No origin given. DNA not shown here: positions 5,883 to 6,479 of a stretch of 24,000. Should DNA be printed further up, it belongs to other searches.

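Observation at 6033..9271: Three diverged paralogs of a ~90-100-aa protein with an invariant C-x36-H-x3-C-x2-C signature and a conserved extreme C-terminal tail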

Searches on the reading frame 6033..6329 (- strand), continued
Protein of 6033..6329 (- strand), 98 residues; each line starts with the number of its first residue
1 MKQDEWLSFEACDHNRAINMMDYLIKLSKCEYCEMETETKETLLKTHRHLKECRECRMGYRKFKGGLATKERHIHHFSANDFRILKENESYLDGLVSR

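Call 30: find_encoding_contigs(protein=P0010, flank=10000, max_places=2)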
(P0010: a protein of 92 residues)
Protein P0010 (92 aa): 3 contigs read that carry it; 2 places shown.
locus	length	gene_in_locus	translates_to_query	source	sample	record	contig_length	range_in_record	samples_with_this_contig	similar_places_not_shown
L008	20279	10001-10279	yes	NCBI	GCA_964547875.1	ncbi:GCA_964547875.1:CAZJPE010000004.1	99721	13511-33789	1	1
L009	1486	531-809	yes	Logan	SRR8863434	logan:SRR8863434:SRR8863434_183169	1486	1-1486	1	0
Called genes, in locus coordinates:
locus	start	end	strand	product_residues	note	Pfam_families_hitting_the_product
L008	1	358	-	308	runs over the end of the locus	PF08843:AbiEii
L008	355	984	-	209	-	-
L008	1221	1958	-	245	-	PF01978:TrmB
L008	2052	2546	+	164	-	-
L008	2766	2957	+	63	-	-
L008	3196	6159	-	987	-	-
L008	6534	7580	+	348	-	PF01368:DHH (weak), PF02272:DHHA1 (weak)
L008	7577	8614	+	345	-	PF00708:Acylphosphatase, PF01255:Prenyltransf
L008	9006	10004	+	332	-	PF01916:DS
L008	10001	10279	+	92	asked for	-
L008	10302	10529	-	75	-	-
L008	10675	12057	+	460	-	PF02934:GatB_N, PF02637:GatB_Yqey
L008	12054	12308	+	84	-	-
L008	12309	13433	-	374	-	PF00324:AA_permease, PF01490:Aa_trans, PF03222:Trp_Tyr_perm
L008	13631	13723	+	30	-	-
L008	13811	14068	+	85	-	-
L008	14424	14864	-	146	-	PF00293:NUDIX, PF14815:NUDIX_4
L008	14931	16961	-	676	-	PF01433:Peptidase_M1, PF11838:ERAP1_C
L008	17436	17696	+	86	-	-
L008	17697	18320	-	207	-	-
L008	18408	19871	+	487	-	PF00587:tRNA-synt_2b, PF03129:HGTP_anticodon, PF09180:ProRS-C_1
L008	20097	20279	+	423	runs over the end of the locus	PF18195:GatD_N, PF00710:Asparaginase, PF17763:Asparaginase_C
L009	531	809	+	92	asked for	-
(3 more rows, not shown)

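Call 31: find_encoding_contigs(protein=P0057, flank=8000, max_places=1)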
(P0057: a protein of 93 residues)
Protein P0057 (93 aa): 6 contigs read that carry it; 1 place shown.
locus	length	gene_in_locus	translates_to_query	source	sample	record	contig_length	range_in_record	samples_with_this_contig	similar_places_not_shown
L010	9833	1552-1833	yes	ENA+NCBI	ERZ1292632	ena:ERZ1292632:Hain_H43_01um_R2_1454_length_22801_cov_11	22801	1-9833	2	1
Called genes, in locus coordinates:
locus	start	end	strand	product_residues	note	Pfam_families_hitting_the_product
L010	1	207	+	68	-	?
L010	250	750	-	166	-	PF21800:KH_KRR1_2nd, PF22891:KH_PNO1_2nd, PF00013:KH_1 (weak)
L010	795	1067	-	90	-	-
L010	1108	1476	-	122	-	PF01176:eIF-1a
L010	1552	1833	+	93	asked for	-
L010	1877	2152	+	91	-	-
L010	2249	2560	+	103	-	-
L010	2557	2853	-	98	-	PF04242:DUF424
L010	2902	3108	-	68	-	-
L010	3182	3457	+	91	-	-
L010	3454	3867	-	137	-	PF01873:eIF-5_eIF-2B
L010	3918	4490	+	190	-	-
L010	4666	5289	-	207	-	PF01336:tRNA_anti-codon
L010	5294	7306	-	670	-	PF14551:MCM_N (weak), PF17207:MCM_OB, PF00493:MCM, PF07726:AAA_3 (weak), PF01078:Mg_chelatase (weak), PF17855:MCM_lid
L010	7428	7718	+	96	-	-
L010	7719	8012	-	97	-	-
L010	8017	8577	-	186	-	PF00352:TBP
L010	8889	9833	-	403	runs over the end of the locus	-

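Call 32: find_encoding_contigs(protein=P0058, flank=8000, max_places=1)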
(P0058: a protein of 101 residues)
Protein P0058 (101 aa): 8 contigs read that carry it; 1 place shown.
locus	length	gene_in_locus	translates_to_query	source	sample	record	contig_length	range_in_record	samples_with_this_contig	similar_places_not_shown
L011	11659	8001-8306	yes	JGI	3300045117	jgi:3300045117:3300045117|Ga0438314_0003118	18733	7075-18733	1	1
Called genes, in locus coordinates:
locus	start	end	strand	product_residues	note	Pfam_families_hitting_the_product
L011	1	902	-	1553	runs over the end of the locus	PF00801:PKD, PF18911:PKD_4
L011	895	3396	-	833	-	PF11617:Cu-binding_MopE (weak)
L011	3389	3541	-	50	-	-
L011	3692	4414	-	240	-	PF02535:Zip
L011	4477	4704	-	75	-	PF13396:PLDc_N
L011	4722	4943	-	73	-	-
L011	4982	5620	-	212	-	PF01148:CTP_transf_1 (weak)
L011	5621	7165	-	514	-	PF00587:tRNA-synt_2b, PF03129:HGTP_anticodon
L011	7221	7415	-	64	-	PF18930:DUF5679 (weak)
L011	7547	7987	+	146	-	-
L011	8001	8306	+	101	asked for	-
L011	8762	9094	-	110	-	-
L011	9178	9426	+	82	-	PF13656:RNA_pol_L_2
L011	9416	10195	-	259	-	-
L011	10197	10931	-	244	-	-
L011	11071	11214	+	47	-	-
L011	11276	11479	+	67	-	-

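Call 33: find_encoding_contigs(protein=P0061, flank=8000, max_places=1)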
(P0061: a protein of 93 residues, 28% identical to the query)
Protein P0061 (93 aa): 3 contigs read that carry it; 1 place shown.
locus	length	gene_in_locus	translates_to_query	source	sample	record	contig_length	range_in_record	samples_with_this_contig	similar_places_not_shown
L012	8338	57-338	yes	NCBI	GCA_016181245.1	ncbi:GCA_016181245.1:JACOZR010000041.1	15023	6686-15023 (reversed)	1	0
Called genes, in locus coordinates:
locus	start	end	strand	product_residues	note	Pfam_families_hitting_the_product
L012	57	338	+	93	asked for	-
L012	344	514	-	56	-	-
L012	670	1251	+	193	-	-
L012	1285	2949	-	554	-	PF01921:tRNA-synt_1f, PF09334:tRNA-synt_1g (faint), PF19269:Anticodon_2 (faint)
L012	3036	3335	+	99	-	-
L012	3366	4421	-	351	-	PF18911:PKD_4, PF00801:PKD (weak)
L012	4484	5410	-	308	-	PF02926:THUMP, PF01170:UPF0020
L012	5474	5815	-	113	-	-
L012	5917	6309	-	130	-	-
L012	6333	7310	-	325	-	PF04055:Radical_SAM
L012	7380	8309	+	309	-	-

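Call 34: find_encoding_contigs(protein=P0062, flank=8000, max_places=1)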
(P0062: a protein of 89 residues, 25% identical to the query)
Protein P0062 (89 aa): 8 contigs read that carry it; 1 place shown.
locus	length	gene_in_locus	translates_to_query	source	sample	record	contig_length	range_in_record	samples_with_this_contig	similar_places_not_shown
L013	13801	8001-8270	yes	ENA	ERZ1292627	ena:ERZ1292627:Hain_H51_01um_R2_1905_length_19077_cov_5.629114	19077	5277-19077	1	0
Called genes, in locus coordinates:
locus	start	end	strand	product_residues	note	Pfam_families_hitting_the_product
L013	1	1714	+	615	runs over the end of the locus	-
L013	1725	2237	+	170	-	-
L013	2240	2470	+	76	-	-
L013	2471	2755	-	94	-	-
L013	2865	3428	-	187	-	PF27325:MJ0538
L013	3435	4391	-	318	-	-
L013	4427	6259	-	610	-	PF00932:LTD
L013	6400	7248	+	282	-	PF02498:Bro-N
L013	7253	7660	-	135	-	PF01870:Hjc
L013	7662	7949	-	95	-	-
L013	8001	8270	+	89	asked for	-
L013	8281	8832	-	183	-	-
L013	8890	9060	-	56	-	-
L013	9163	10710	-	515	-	PF01921:tRNA-synt_1f, PF00579:tRNA-synt_1b (faint), PF01406:tRNA-synt_1e (weak), PF09334:tRNA-synt_1g (weak), PF19269:Anticodon_2 (weak)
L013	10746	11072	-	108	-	-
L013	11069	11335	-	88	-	-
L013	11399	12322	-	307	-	PF02926:THUMP, PF01170:UPF0020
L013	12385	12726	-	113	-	-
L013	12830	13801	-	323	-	PF04055:Radical_SAM, PF19238:Radical_SAM_2 (weak)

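Call 36: predict_structure(alignment_id=A3)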
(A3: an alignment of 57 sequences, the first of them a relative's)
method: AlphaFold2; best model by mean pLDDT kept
length: 98 residues; sequences in the alignment: 57
mean_pLDDT: 90.3   pTM: 0.80
mean pLDDT of the five models: 90.3, 89.6, 89.5, 88.6, 87.6
residues with pLDDT >= 90: 77; 70-90: 11; 50-70: 6; < 50: 4
segments of 3 or more residues with pLDDT < 50: 1-4
pLDDT, mean of each block of 10 residues (from residue 1): 59 95 96 97 98 97 89 81 97 94
secondary structure, 60 per line:
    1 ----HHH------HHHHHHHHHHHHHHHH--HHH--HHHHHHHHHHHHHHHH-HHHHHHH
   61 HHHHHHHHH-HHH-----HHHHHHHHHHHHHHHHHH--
elements in order: H14-29 H37-52 H54-69 H79-96
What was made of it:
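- Checked: AlphaFold2 models the tail as helix 4 of the folded domain, not as a free peptide (call 36).
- AlphaFold2 with 57 sequences gives pLDDT 90.3 and pTM 0.80, with helices at 14-29, 37-52, 54-69 and 79-96 (call 36). It is not a zinc ribbon or a classical finger (call 36). The CxxC sits at a helix N-terminus in a ~100-residue helical bundle (call 36).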

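Call 42: fold_search(model_id=the predicted structure, library=pdb)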
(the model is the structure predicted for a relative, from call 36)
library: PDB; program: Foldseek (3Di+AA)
matches with E <= 10: 44; with E <= 0.001: 0
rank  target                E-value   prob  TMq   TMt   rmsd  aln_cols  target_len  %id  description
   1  6keq_BA               1.9e+00  0.09  0.27  0.15   9.7       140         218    8  Crystal structure of D113A mutant of Drosophila melanogaster Noppera-bo, glutathione S-transferase epsilon 14 (DmGSTE (released 2019-10-02)
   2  7db0_A                2.9e+00  0.08  0.28  0.15   9.4       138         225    9  Crystal structure of Drosophila melanogaster Noppera-bo, glutathione S-transferase epsilon 14 (DmGSTE14), in dimedone- (released 2021-02-10)
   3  7day_B                3.0e+00  0.07  0.27  0.15   9.7       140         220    8  Crystal structure of Drosophila melanogaster Noppera-bo, glutathione S-transferase epsilon 14 (DmGSTE14), in TDP013-,  (released 2021-02-10)
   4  6ken_BA               3.2e+00  0.06  0.25  0.14  11.1       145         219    8  Crystal structure of Drosophila melanogaster Noppera-bo, glutathione S-transferase epsilon 14 (DmGSTE14), in glutathi (released 2019-10-02)
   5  6kel_BA               3.6e+00  0.05  0.24  0.14   9.9       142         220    8  Crystal structure of Drosophila melanogaster Noppera-bo, glutathione S-transferase epsilon 14 (DmGSTE14), in apo-form (released 2019-10-02)
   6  7daz_B                3.8e+00  0.04  0.23  0.13  10.7       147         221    8  Crystal structure of Drosophila melanogaster Noppera-bo, glutathione S-transferase epsilon 14 (DmGSTE14), in TDP015- a (released 2021-02-10)
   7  8apa_F1               4.2e+00  0.06  0.24  0.07  14.5       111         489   11  rotational state 1a of the Trypanosoma brucei mitochondrial ATP synthase dimer (released 2022-10-26)
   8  3zym_A                4.7e+00  0.13  0.34  0.15   6.8        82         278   16  Structure of CALM (PICALM) in complex with VAMP8 (released 2011-12-07)
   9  4rdx_A                4.7e+00  0.05  0.22  0.07  14.8        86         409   15  Structure of histidinyl-tRNA synthetase in complex with tRNA(His) (released 2015-03-25)
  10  6kel_AA               4.9e+00  0.04  0.24  0.13  10.7       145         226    9  Crystal structure of Drosophila melanogaster Noppera-bo, glutathione S-transferase epsilon 14 (DmGSTE14), in apo-form (released 2019-10-02)
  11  8zah_A                5.2e+00  0.09  0.32  0.15  14.8        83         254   18  Crystal structure of the channel protein CorA from Campylobacter jejuni (released 2024-06-19)
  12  3zym_C                5.2e+00  0.09  0.29  0.13   7.2        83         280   13  Structure of CALM (PICALM) in complex with VAMP8 (released 2011-12-07)
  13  6keq_AA               5.2e+00  0.05  0.27  0.15   9.6       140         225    8  Crystal structure of D113A mutant of Drosophila melanogaster Noppera-bo, glutathione S-transferase epsilon 14 (DmGSTE (released 2019-10-02)
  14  7dax_B                5.2e+00  0.04  0.25  0.14  10.1       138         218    9  Crystal structure of Drosophila melanogaster Noppera-bo, glutathione S-transferase epsilon 14 (DmGSTE14), in TDP013-bo (released 2021-02-10)
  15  5jtg_E                5.8e+00  0.08  0.29  0.11  10.6        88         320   16  Crystal structure of Thermotoga maritima mutant D89K/D253K (released 2017-01-25)
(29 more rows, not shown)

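Call 52: find_related_loci(query=A2, collection=viral_contigs, flank=6000)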
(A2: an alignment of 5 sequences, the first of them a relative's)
Query A2 (98 aa) in viral_contigs; peptide patterns used: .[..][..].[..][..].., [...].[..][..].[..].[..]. (x = any residue, [..] = any of these).
63 stretches matched a pattern, but none encodes a relative of the query by tblastn (E <= 1e-3).
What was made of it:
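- Tried and rejected: The viral_contigs scan found nothing (call 52).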

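Call 53: search_protein_families(library=ncbifam, proteins=[window:6033-6329:-], max_evalue=1)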
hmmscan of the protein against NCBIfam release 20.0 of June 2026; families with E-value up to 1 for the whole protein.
window:6033-6329:- (98 aa): 0 families

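Call 70: search_protein_families(library=pfam, proteins=[L011:7547-7987:+, L010:2249-2560:+, L013:7662-7949:-, L013:8281-8832:-, L012:670-1251:+, L010:3182-3457:+], max_evalue=0.1)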
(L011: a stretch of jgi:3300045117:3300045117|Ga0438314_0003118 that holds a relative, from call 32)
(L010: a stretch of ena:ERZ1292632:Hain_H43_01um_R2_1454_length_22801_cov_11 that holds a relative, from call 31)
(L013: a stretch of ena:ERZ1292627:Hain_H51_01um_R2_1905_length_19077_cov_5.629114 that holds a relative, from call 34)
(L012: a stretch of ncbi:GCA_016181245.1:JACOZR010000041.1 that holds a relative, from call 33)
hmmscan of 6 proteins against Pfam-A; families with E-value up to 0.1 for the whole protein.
L011:7547-7987:+ (146 aa): 0 families

L010:2249-2560:+ (103 aa): 0 families

L013:7662-7949:- (95 aa): 0 families

L013:8281-8832:- (183 aa): 1 family
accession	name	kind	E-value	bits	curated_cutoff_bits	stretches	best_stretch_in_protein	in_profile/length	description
PF07374.17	DUF1492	-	0.046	14.3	21.5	0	131-169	46-84/100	Protein of unknown function (DUF1492)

L012:670-1251:+ (193 aa): 1 family
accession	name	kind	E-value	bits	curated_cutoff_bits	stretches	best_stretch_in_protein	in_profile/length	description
PF20474.3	PHL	-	0.024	15.1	23.7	1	141-180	114-152/155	PHL domain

L010:3182-3457:+ (91 aa): 1 family
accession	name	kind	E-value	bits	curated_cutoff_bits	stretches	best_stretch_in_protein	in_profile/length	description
PF09181.15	ProRS-C_2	-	0.042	14.4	25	1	22-44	27-49/66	Prolyl-tRNA synthetase, C-terminal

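Call 74: find_related_loci(query=A2, collection=metagenome_contigs, flank=10000)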
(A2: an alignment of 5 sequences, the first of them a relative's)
Query A2 (98 aa) in metagenome_contigs; peptide patterns used: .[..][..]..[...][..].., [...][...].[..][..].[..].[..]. (x = any residue, [..] = any of these).
242 stretches matched a pattern; 2 encode a relative of the query (tblastn E <= 1e-3); 2 distinct loci.
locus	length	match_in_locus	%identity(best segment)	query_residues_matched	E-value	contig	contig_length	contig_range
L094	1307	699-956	35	11-96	2e-13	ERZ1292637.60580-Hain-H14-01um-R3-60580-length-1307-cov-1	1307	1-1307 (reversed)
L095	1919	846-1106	31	10-96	1e-11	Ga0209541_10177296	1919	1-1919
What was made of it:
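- Tried and rejected: The metagenome_contigs scan found only two short contigs (call 74).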

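Call 75: list_cluster_members(proteins=[P0017, P0018, P0019, P0020, P0022, P0023, P0024, P0025, P0026, P0027])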
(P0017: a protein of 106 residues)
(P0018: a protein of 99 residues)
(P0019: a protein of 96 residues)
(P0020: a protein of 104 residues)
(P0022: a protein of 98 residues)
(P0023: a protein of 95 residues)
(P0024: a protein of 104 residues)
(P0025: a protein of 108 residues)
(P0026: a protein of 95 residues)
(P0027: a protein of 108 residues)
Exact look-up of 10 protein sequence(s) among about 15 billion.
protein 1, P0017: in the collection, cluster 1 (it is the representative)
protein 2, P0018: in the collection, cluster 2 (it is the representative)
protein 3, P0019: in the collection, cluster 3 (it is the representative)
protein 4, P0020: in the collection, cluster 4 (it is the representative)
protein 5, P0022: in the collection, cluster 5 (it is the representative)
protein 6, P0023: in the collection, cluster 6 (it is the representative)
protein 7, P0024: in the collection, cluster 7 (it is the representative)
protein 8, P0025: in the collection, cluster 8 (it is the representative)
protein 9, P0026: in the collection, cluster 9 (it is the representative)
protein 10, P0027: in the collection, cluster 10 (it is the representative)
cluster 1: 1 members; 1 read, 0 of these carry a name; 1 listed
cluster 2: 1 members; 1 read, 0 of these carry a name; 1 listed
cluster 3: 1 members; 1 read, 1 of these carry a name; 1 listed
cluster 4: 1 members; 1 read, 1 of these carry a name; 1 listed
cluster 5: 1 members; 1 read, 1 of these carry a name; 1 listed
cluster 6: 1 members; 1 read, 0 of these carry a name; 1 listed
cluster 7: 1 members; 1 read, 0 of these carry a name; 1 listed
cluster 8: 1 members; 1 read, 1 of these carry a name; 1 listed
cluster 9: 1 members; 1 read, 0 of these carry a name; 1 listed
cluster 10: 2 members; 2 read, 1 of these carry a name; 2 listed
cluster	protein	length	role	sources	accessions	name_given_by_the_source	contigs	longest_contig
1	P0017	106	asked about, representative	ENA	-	-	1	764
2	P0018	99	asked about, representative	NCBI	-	-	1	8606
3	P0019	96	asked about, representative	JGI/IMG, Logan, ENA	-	hypothetical protein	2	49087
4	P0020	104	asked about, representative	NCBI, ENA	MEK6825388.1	MAG: hypothetical protein AABY00_01225 [Nanoarchaeota archaeon]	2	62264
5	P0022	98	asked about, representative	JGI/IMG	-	hypothetical protein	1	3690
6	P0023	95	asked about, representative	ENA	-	-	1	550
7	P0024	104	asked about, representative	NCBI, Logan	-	-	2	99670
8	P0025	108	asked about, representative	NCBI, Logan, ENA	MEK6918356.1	MAG: hypothetical protein AABW51_05405 [Nanoarchaeota archaeon]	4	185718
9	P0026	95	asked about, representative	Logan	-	-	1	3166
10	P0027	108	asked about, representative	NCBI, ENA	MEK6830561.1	MAG: hypothetical protein AABX77_00865 [Nanoarchaeota archaeon]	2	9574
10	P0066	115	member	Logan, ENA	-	-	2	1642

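Call 76: list_cluster_members(proteins=[P0028, P0029, P0030, P0031, P0032, P0033, P0035, P0037, P0041, P0045])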
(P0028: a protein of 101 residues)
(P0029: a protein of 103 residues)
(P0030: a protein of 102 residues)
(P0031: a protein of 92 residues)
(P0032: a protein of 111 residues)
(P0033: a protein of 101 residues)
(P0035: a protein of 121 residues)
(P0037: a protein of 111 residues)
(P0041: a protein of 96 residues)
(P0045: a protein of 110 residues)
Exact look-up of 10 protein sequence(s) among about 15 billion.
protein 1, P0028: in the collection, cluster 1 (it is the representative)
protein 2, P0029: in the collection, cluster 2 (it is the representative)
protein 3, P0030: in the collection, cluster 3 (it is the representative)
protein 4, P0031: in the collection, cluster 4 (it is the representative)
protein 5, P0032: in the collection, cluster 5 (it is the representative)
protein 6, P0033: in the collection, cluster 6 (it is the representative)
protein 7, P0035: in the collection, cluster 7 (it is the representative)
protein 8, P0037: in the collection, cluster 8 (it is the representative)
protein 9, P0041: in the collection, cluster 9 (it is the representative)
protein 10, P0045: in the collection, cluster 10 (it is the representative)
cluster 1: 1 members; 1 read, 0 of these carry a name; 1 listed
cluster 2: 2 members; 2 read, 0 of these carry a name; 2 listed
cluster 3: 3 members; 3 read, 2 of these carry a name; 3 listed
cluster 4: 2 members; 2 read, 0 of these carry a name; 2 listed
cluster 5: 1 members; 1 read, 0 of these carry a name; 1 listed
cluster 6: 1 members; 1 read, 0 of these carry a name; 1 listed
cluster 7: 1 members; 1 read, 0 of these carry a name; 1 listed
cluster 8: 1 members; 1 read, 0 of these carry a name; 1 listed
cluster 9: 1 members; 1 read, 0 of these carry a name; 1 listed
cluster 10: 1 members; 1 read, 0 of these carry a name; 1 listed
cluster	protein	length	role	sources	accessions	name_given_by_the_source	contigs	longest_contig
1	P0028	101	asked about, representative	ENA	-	-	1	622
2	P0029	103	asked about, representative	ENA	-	-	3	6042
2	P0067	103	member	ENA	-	-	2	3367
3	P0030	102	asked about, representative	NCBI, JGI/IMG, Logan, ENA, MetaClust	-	hypothetical protein | \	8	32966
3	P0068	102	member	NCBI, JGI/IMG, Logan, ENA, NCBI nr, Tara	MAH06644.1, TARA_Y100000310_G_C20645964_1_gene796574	hypothetical protein CMI38_00155 [Candidatus Pacearchaeota archaeon] | hypothetical protein | hypothetical protein [Candidatus Pacearchaeota archaeon]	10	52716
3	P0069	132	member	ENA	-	-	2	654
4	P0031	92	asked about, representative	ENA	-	-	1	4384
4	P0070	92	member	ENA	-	-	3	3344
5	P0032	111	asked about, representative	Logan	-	-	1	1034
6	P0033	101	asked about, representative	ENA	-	-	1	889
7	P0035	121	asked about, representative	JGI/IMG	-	-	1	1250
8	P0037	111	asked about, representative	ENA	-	-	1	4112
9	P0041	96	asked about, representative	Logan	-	-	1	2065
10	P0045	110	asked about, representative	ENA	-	-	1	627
